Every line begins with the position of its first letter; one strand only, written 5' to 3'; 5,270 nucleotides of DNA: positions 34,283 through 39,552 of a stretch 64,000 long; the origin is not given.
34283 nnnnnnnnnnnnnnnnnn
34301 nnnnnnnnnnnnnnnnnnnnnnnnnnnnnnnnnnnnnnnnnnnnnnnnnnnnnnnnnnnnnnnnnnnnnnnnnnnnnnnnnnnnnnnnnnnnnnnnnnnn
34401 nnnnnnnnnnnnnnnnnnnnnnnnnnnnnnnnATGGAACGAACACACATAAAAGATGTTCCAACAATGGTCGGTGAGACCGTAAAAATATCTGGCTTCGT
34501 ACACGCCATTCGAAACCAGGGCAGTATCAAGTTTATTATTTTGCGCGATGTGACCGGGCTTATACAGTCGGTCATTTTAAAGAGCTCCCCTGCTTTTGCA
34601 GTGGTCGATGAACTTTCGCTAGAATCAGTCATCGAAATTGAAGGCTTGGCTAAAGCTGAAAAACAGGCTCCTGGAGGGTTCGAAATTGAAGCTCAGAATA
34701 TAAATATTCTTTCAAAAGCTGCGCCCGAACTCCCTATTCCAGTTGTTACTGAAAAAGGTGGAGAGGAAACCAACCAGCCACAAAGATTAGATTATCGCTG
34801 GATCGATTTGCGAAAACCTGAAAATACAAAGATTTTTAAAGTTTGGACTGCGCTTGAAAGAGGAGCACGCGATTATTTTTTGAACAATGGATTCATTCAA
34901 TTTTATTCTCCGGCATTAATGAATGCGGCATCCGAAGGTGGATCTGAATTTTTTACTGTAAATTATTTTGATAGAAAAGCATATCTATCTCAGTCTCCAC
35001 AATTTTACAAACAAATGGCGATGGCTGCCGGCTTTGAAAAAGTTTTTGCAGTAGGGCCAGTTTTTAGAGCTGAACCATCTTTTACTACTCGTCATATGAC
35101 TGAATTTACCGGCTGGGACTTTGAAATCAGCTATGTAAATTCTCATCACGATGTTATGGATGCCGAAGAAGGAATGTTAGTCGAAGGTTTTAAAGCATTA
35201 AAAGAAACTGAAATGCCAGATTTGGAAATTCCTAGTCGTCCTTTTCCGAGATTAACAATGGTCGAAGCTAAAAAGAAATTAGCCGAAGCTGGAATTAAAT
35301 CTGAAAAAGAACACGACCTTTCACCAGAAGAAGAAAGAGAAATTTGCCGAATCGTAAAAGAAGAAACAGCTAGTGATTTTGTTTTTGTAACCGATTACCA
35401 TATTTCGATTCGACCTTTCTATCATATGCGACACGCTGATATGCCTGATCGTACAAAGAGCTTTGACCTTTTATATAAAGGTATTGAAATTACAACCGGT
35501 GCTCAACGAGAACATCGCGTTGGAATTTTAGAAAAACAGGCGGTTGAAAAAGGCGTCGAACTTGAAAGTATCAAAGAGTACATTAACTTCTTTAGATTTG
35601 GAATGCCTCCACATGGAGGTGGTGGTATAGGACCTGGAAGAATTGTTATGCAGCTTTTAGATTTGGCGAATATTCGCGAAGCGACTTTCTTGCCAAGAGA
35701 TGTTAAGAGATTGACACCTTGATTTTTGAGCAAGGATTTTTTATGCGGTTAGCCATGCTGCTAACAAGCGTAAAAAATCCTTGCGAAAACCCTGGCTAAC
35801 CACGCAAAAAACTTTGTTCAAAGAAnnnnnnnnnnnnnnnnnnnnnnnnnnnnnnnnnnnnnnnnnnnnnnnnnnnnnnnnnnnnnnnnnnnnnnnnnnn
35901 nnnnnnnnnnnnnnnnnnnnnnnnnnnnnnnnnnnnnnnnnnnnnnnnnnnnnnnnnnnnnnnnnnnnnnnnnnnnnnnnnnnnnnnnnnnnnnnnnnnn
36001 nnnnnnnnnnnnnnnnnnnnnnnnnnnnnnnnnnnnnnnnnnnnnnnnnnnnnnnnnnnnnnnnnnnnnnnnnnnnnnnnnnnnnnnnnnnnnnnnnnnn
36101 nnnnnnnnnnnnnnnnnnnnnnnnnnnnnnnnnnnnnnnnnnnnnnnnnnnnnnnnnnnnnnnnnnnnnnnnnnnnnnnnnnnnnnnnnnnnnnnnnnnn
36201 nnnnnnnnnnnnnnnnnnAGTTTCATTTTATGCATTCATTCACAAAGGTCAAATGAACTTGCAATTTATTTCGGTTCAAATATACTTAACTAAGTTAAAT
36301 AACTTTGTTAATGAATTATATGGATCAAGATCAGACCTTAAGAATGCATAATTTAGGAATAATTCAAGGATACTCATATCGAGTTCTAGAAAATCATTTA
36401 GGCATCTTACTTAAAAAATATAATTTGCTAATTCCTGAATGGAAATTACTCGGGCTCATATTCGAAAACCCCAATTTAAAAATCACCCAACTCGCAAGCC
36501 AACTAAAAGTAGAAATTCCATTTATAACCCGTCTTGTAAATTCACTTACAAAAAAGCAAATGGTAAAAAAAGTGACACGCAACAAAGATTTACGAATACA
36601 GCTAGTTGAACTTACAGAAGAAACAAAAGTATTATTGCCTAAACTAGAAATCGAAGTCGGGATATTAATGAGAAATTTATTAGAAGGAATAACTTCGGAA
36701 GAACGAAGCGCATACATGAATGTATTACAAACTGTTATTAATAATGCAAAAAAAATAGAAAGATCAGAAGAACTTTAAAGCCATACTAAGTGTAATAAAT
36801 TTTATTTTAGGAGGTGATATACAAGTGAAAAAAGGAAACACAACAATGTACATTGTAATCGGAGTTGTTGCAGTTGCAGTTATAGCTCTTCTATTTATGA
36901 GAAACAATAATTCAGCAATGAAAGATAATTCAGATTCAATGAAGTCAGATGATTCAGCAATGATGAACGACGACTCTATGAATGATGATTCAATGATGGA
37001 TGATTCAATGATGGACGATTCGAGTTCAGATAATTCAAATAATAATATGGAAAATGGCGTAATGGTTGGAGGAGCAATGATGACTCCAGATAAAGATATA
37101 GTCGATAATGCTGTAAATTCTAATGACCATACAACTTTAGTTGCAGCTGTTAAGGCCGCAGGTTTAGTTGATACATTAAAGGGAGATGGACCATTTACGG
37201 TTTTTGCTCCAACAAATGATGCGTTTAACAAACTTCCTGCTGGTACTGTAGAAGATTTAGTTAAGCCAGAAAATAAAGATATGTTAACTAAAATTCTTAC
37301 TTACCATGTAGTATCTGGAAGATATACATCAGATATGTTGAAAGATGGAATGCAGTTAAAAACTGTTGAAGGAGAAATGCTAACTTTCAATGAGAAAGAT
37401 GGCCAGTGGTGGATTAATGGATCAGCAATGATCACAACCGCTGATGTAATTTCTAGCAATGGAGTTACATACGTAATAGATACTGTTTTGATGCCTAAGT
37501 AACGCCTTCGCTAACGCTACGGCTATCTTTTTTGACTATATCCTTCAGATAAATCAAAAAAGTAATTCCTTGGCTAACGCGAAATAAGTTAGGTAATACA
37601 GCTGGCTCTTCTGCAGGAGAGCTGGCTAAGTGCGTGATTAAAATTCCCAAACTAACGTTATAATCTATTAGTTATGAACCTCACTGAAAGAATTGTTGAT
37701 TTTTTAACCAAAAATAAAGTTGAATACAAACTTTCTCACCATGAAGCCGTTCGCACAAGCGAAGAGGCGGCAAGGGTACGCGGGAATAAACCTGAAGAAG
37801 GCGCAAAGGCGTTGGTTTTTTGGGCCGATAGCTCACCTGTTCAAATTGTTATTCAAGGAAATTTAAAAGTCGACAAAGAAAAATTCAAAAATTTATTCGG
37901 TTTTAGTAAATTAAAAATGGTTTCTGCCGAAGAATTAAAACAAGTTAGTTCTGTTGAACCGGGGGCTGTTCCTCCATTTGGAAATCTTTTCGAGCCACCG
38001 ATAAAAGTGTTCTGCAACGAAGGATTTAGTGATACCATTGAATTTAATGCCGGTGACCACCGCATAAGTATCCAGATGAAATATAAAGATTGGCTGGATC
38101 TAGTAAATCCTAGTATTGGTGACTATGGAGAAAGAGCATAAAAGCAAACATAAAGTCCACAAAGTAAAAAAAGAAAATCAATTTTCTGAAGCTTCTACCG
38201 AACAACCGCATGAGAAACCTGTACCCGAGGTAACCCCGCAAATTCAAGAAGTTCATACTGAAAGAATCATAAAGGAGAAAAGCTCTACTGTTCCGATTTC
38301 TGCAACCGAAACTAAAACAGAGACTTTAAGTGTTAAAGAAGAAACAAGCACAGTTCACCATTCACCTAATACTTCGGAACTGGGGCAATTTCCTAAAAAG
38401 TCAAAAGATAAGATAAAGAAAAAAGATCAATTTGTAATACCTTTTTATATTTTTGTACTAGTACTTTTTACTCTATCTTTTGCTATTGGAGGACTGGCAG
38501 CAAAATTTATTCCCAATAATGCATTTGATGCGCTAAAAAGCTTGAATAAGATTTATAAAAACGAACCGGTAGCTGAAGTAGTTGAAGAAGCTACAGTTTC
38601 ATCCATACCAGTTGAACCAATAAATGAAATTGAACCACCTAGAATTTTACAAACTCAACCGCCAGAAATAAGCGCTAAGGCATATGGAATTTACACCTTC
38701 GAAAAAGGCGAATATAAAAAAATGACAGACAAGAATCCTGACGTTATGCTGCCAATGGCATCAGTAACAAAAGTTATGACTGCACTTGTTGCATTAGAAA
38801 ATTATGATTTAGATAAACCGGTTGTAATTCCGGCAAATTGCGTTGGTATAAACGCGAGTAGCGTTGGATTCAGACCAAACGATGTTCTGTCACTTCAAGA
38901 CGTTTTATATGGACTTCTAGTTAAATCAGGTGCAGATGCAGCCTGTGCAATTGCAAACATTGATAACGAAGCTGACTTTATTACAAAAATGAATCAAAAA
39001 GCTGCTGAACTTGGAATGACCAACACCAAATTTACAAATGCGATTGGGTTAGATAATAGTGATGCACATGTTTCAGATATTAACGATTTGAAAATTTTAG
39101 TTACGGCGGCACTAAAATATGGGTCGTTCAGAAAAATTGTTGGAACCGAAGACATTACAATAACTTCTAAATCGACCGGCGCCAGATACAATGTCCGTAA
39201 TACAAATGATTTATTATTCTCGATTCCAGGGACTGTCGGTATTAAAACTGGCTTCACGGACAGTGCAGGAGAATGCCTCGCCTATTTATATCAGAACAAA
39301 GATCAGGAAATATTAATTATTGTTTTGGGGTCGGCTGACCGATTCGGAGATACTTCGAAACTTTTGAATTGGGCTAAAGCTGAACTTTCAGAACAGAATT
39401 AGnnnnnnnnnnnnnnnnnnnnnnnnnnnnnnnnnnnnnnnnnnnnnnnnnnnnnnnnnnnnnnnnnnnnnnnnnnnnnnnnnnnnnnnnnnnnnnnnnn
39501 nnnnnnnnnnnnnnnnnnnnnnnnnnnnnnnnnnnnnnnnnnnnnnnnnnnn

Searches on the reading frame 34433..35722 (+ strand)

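Call 22: search_protein_families(library=ncbifam, proteins=[window:34433-35722:+], max_evalue=0.00001)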
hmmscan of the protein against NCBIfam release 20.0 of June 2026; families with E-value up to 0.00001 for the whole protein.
window:34433-35722:+ (429 aa): 15 families
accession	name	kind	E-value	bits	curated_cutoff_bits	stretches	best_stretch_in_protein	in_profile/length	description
NF003483.0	PRK05159.1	equivalog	2.5e-143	478.1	353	1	2-429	4-438/438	aspartate--tRNA(Asn) ligase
TIGR00458.1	aspS_nondisc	equivalog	4e-120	401.7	368.4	1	10-429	8-428/428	aspartate--tRNA(Asn) ligase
NF003037.0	PRK03932.1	equivalog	2.2e-71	241.1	414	1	2-428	2-450/451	asparagine--tRNA ligase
TIGR00457.1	asnS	equivalog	2e-64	218.1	342.6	1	5-427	7-453/455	asparagine--tRNA ligase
NF001750.0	PRK00476.1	equivalog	1.5e-62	211.8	443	2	12-282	16-285/590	aspartate--tRNA ligase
TIGR00459.1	aspS_bact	equivalog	3.8e-55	187.3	373.85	2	11-282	13-280/586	aspartate--tRNA ligase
NF001756.1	PRK00484.1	subfamily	1.1e-39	136.4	468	1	13-421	50-483/488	lysine--tRNA ligase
NF009460.0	PRK12820.1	equivalog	6e-34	117.2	1379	1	10-281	31-312/723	bifunctional aspartyl-tRNA synthetase/aspartyl/glutamyl-tRNA amidotransferase subunit C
NF005052.0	PRK06462.1-1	equivalog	3.2e-32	112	368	1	119-422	33-345/353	asparagine synthetase A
TIGR00499.1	lysS_bact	equivalog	2.9e-31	108.7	427.6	2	14-296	53-338/496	lysine--tRNA ligase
NF005054.0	PRK06462.1-4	equivalog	1.2e-27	96.8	309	1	123-422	13-310/318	asparagine synthetase A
NF002821.0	PRK02983.1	equivalog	4.8e-22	77.8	742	1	11-227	656-871/1102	bifunctional lysylphosphatidylglycerol synthetase/lysine--tRNA ligase LysX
NF009101.0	PRK12445.1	subfamily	4.2e-20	71.8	1026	1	17-421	68-499/505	lysine--tRNA ligase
TIGR00462.1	genX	equivalog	2.2e-11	43.8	286.9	1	143-417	9-301/304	EF-P lysine aminoacylase EpmA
NF006828.0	PRK09350.1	equivalog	2.3e-10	40.2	264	1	144-419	25-319/325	elongation factor P--(R)-beta-lysine ligase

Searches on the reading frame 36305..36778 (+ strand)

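Call 111: search_protein_families(library=pfam, proteins=[window:36305-36778:+], max_evalue=0.001)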
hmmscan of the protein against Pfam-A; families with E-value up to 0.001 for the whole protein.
window:36305-36778:+ (157 aa): 4 families
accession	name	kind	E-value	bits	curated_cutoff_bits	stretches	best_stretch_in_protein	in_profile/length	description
PF01047.28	MarR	-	1.3e-09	38.2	24.6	1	43-98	3-58/59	MarR family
PF22381.2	Staph_reg_Sar_Rot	-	5.5e-07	30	27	1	34-110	5-81/85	Transcriptional regulator SarA/Rot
PF01978.25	TrmB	-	0.00037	20.7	25.6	0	37-94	2-59/68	Sugar-specific transcriptional regulator TrmB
PF12802.13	MarR_2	-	0.00066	20.2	27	0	41-97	3-60/61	MarR family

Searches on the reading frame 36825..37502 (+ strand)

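Call 111: search_protein_families(library=pfam, proteins=[window:36825-37502:+], max_evalue=0.001)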
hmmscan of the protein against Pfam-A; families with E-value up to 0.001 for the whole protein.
window:36825-37502:+ (225 aa): 1 family
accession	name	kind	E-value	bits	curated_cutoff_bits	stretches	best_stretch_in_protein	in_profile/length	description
PF02469.27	Fasciclin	-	1.2e-39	135.7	22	1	101-224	2-123/123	Fasciclin domain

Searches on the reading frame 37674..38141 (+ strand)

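Call 111: search_protein_families(library=pfam, proteins=[window:37674-38141:+], max_evalue=0.001)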
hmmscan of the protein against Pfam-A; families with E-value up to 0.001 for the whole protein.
window:37674-38141:+ (155 aa): 1 family
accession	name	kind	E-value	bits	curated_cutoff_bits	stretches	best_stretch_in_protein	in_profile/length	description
PF04073.20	tRNA_edit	-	6.8e-19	68.6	25.5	1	23-143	1-123/123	Aminoacyl-tRNA editing domain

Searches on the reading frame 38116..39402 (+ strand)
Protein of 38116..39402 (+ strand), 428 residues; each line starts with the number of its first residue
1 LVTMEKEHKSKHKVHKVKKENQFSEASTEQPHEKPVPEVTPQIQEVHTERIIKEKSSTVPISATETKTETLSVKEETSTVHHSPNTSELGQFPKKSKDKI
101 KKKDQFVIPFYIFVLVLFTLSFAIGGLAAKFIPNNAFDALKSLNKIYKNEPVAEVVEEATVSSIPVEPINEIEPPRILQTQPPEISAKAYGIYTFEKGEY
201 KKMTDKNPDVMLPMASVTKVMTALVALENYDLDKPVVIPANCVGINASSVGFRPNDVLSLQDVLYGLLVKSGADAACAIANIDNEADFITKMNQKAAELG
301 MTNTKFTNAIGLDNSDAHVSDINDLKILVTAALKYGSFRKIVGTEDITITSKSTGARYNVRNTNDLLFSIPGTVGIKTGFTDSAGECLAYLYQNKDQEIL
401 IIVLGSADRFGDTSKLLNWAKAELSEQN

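Call 111: search_protein_families(library=pfam, proteins=[window:38116-39402:+], max_evalue=0.001)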
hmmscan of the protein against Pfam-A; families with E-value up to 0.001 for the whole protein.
window:38116-39402:+ (428 aa): 2 families
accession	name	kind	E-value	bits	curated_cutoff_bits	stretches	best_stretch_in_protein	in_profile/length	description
PF00768.25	Peptidase_S11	-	4.5e-39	134.8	27.6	1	180-406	5-237/239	D-alanyl-D-alanine carboxypeptidase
PF13354.11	Beta-lactamase2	-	0.00036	20.4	22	1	204-309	13-120/214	Beta-lactamase enzyme family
